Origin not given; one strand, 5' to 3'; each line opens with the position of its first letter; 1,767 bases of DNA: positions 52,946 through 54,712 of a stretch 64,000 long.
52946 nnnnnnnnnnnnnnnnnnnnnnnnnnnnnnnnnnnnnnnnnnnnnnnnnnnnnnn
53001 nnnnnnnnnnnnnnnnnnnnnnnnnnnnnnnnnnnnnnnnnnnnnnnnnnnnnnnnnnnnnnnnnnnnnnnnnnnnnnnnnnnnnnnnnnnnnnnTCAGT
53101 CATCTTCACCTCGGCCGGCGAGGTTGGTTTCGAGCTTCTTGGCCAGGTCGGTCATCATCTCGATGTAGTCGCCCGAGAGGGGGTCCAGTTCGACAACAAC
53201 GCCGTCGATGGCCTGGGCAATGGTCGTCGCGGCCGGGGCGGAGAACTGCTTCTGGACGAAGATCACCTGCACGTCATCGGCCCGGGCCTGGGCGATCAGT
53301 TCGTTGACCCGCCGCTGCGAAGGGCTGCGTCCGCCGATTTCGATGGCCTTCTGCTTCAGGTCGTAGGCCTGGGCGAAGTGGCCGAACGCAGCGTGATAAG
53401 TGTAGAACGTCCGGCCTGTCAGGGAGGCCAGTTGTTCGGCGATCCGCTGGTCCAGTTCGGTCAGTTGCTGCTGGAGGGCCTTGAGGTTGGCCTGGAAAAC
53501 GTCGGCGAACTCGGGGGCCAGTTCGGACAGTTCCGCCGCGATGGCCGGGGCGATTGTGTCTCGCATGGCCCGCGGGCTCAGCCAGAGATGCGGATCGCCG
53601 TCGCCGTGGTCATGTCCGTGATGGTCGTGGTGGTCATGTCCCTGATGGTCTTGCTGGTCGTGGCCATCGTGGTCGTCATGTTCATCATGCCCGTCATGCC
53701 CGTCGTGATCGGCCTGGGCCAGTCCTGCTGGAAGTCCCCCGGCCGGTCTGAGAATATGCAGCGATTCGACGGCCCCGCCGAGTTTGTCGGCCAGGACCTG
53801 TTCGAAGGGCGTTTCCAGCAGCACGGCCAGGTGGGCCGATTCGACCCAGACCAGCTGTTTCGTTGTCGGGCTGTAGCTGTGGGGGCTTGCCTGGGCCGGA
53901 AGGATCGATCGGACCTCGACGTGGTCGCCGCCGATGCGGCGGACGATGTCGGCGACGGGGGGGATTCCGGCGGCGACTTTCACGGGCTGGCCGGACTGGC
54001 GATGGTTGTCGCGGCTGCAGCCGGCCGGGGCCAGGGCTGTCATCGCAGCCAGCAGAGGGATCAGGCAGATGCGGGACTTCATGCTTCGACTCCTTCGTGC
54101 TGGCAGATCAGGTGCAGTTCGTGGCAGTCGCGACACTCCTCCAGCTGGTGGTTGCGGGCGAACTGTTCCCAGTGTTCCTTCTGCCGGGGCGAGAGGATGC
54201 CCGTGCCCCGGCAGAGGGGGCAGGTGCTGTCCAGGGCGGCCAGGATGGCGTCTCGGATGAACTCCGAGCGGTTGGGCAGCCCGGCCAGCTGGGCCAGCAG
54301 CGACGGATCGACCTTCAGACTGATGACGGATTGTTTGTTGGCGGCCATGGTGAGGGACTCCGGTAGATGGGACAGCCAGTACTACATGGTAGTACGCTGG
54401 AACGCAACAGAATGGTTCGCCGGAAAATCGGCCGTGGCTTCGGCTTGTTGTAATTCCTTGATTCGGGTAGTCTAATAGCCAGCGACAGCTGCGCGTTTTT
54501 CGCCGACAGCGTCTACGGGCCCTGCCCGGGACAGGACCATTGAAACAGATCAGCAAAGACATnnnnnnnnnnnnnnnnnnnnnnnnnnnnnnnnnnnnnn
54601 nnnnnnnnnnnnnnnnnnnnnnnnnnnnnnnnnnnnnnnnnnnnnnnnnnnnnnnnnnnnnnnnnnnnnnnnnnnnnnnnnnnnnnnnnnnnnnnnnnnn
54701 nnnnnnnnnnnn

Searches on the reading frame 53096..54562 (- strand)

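Call 46: search_protein_families(library=pfam, proteins=[window:53096-54562:-], max_evalue=0.0001)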
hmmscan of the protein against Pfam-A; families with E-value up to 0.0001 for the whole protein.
window:53096-54562:- (488 aa): 1 family
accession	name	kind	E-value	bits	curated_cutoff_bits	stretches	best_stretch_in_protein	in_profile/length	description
PF01297.22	ZnuA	-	2.1e-62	211.5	29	1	196-479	1-262/263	Zinc-uptake complex component A periplasmic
